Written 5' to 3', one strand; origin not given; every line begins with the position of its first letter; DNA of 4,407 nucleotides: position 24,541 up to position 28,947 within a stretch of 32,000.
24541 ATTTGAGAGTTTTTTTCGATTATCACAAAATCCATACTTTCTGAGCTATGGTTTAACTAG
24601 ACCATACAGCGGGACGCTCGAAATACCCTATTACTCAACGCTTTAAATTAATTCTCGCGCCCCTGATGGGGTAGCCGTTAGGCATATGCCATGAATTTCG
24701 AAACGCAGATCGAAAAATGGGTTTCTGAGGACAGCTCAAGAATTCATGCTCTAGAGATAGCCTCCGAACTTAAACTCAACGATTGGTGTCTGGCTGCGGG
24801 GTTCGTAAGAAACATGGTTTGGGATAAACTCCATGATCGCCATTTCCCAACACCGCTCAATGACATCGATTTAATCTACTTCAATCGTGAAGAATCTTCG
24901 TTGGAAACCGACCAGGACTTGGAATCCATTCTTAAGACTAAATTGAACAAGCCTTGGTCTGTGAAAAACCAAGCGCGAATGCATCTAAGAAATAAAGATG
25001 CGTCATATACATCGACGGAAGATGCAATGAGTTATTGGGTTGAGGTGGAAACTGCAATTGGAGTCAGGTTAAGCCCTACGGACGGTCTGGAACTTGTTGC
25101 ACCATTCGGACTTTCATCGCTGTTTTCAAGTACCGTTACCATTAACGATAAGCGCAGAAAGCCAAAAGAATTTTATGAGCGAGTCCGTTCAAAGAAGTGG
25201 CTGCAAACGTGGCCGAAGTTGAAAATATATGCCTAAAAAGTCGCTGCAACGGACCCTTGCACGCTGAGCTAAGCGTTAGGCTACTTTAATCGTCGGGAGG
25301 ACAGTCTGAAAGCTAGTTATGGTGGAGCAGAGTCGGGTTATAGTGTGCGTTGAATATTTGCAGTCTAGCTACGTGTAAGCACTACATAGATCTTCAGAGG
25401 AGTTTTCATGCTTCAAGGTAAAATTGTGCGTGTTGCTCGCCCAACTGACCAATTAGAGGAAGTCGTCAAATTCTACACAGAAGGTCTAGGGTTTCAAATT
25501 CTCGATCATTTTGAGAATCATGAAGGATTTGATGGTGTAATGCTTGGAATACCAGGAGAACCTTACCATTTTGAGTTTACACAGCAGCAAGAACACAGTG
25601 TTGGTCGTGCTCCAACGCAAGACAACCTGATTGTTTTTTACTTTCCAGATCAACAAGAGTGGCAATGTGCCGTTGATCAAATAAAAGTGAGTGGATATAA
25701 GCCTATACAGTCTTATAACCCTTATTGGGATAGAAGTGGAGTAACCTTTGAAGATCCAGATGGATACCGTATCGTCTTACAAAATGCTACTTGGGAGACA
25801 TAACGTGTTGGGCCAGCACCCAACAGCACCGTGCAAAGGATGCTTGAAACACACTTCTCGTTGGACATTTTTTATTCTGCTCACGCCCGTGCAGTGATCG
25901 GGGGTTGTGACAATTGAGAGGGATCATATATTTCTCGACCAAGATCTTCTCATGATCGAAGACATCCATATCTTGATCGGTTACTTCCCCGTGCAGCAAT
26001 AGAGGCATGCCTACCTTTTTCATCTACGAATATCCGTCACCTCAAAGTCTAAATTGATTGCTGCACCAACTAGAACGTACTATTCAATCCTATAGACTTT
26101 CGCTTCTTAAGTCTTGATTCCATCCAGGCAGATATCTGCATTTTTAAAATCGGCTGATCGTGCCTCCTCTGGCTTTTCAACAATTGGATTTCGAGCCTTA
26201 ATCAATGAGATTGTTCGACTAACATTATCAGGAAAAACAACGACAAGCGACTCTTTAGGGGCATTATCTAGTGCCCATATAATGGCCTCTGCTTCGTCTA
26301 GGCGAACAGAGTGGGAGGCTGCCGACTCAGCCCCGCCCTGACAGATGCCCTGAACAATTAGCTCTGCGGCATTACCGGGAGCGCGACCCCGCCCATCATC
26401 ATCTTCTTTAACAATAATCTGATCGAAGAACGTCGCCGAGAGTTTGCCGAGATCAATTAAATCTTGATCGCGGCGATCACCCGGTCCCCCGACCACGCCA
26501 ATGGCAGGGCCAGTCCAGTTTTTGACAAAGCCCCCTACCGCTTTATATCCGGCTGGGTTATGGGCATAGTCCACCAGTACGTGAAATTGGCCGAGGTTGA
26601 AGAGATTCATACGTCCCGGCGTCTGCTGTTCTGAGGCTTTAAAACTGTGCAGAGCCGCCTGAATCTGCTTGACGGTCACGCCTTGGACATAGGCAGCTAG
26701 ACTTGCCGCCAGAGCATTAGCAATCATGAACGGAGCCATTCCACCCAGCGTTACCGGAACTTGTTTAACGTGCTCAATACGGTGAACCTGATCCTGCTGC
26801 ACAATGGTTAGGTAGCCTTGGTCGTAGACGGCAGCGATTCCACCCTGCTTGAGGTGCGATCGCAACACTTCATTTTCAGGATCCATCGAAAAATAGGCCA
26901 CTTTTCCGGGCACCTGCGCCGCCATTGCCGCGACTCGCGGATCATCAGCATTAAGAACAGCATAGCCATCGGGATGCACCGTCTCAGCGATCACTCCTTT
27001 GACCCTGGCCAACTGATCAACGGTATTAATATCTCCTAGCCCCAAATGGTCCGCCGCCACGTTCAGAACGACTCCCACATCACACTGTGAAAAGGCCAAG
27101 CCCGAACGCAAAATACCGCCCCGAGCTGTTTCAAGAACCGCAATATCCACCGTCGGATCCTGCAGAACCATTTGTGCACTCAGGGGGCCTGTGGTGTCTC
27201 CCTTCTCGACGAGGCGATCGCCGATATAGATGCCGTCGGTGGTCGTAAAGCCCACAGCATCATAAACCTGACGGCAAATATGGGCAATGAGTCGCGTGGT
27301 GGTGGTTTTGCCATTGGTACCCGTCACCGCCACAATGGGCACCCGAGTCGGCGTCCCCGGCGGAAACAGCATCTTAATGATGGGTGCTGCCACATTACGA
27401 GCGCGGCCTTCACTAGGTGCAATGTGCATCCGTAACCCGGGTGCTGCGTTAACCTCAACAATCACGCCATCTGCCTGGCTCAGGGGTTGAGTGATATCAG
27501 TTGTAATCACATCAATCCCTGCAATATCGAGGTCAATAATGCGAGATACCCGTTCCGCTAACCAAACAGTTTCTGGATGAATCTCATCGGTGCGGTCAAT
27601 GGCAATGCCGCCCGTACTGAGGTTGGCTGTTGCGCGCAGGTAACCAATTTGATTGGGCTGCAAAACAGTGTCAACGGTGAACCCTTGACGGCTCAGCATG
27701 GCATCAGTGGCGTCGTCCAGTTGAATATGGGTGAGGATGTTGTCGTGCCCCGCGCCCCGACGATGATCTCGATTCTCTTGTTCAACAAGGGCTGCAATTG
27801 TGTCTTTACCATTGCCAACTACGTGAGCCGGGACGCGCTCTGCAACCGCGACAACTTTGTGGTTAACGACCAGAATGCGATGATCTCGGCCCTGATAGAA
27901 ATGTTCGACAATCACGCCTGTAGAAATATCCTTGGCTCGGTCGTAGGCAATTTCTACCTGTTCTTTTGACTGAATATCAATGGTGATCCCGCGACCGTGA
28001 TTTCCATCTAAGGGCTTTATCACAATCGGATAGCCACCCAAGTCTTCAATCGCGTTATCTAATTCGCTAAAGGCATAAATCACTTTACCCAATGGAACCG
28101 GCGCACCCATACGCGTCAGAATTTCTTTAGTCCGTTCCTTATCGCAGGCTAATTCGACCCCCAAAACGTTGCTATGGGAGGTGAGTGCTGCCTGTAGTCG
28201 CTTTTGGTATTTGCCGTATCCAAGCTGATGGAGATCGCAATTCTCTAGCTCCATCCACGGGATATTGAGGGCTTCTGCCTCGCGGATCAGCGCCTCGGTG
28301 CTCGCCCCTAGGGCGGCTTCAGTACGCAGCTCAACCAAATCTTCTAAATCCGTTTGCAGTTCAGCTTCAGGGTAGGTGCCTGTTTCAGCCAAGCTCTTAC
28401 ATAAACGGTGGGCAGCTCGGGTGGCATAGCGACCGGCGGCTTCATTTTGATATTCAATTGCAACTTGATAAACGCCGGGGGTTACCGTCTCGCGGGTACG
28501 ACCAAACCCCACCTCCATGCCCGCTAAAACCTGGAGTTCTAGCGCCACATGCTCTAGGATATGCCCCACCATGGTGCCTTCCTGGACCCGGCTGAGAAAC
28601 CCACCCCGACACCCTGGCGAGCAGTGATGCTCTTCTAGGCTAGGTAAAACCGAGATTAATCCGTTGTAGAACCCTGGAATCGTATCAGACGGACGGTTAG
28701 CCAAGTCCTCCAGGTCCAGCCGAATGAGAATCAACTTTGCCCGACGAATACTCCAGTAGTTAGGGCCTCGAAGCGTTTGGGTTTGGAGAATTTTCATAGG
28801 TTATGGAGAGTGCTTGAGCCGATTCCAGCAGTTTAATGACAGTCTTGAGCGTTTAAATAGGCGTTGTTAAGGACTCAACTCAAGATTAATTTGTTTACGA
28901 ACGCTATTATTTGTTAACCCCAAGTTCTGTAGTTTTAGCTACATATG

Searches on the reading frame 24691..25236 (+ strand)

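Call 44: search_protein_families(library=pfam, proteins=[window:24691-25236:+], max_evalue=0.00001)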
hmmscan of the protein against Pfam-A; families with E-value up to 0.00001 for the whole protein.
window:24691-25236:+ (181 aa): 1 family
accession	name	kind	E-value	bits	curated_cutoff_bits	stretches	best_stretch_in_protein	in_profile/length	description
PF06042.17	NTP_transf_6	-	2.1e-60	203.6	25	1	23-179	2-159/159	Nucleotidyltransferase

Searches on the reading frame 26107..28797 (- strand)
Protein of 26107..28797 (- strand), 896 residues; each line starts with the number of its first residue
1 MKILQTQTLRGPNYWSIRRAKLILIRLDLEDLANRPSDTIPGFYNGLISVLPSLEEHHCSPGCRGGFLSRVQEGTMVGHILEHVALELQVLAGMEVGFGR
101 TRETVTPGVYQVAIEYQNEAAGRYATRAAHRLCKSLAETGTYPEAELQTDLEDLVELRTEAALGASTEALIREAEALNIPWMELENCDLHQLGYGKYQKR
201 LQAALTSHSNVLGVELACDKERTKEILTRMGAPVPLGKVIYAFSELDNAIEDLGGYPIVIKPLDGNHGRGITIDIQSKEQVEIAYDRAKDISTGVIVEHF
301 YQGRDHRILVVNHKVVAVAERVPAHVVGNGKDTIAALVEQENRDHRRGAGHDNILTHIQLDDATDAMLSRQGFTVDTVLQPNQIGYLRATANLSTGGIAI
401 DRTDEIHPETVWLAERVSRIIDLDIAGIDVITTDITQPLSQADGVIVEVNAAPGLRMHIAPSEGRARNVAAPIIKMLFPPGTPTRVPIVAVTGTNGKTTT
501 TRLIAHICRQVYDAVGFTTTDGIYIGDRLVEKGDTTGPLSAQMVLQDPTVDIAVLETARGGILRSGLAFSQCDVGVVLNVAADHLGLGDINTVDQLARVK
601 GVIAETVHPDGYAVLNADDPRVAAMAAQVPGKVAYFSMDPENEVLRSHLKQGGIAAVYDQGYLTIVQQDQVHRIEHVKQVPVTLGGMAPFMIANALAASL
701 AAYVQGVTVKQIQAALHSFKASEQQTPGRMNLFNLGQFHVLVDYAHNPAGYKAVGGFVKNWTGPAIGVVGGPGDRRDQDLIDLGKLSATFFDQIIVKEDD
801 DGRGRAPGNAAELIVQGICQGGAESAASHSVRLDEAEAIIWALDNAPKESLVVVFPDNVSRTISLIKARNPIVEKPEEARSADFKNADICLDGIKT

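Call 8: search_protein_families(library=pfam, proteins=[window:26107-28797:-], max_evalue=1)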
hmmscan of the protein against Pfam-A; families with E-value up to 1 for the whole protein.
window:26107-28797:- (896 aa): 12 families
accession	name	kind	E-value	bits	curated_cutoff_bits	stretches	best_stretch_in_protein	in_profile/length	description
PF18921.5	Cyanophycin_syn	-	5.2e-43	146.1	27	1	25-137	2-114/115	Cyanophycin synthase-like N-terminal domain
PF08245.18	Mur_ligase_M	-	5.8e-26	92.1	24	1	491-702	1-200/200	Mur ligase middle domain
PF08443.16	RimK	-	3.6e-13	50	21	2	218-322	2-106/188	RimK-like ATP-grasp domain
PF02875.26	Mur_ligase_C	-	3.2e-11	44.6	28.4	1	728-856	1-125/127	Mur ligase, glutamate ligase domain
PF07478.18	Dala_Dala_lig_C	-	3.8e-05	23.7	24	1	246-323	27-106/204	D-ala D-ala ligase C-terminus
PF02955.21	GSH-S_ATP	-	0.00021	21.2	23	1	258-325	34-106/175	Prokaryotic glutathione synthetase, ATP-grasp domain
PF02655.19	ATP-grasp_3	-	0.00024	21.7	23.2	1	218-314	2-82/160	ATP-grasp domain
PF14397.11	ATPgrasp_ST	-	0.00033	20.4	31.4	1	217-282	19-87/278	Sugar-transfer associated ATP-grasp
PF02222.28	ATP-grasp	-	0.0011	19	27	1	227-300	3-75/179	ATP-grasp domain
PF02786.22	CPSase_L_D2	-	0.0043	17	19.8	1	219-347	1-120/211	Carbamoyl-phosphate synthase L chain, ATP binding domain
PF01071.24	GARS_A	-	0.017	15.4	27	1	219-311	2-99/194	Phosphoribosylglycinamide synthetase, ATP-grasp (A) domain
PF08442.15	ATP-grasp_2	-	0.049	13.7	29.5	1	223-297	7-81/202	ATP-grasp domain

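Call 9: search_protein_families(library=ncbifam, proteins=[window:26107-28797:-], max_evalue=1)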
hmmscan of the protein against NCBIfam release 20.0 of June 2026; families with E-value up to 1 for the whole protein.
window:26107-28797:- (896 aa): 64 families (the best 25 are shown)
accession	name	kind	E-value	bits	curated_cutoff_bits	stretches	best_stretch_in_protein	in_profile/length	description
TIGR02068.2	cya_phycin_syn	equivalog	0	1209.6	850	1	2-868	1-860/862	cyanophycin synthetase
NF010623.0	PRK14016.1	subfamily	0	1172.5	877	1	1-870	1-864/871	cyanophycin synthetase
NF002688.0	PRK02471.1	equivalog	1.3e-63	215.5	425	1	201-479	471-753/756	bifunctional glutamate--cysteine ligase GshA/glutathione synthetase GshB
TIGR03103.1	trio_acet_GNAT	equivalog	1.5e-50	172.3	569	1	186-480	264-543/547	N-acetylglutaminylglutamine synthetase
TIGR01435.1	glu_cys_lig_rel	equivalog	1e-40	139.7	656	1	200-478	450-719/719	bifunctional glutamate--cysteine ligase/glutathione synthetase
NF001126.0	PRK00139.1-4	equivalog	1.9e-38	132.2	373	1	484-854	102-454/486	UDP-N-acetylmuramoyl-L-alanyl-D-glutamate--2,6-diaminopimelate ligase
TIGR01085.1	murE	subfamily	3.6e-37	128.4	257.3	1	485-854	84-443/472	UDP-N-acetylmuramyl-tripeptide synthetase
NF001124.0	PRK00139.1-2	equivalog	3.8e-33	115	476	1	466-854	92-464/500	UDP-N-acetylmuramoyl-L-alanyl-D-glutamate--2,6-diaminopimelate ligase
NF008896.0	PRK11929.1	equivalog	3.7e-28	97.9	1023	1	484-853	110-469/965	bifunctional UDP-N-acetylmuramoyl-L-alanyl-D-glutamate--2,6-diaminopimelate ligase MurE/UDP-N-acetylmuramoyl-tripeptide--D-alanyl-D-alanine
NF010628.0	PRK14022.1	equivalog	2.6e-27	95.7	536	1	484-854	109-451/483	UDP-N-acetylmuramoyl-L-alanyl-D-glutamate--L-lysine ligase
NF053645.1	pMurC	equivalog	7e-26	91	560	2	486-643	102-250/492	pseudomurein biosynthesis peptide ligase pMurC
NF001123.0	PRK00139.1-1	equivalog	2.1e-25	89.4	586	1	484-854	105-461/493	UDP-N-acetylmuramoyl-L-alanyl-D-glutamate--2,6-diaminopimelate ligase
TIGR01143.1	murF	subfamily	2.1e-19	69.8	288.6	1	486-770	74-332/418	UDP-N-acetylmuramoyl-tripeptide--D-alanyl-D-alanine ligase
NF053648.1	pMurE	equivalog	3e-19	69.1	600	1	489-753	101-343/464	pseudomurein biosynthesis peptide ligase pMurE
NF001130.0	PRK00139.2-4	equivalog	1.9e-18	66.5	715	1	488-854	111-482/516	UDP-N-acetylmuramoyl-L-alanyl-D-glutamate--2,6-diaminopimelate ligase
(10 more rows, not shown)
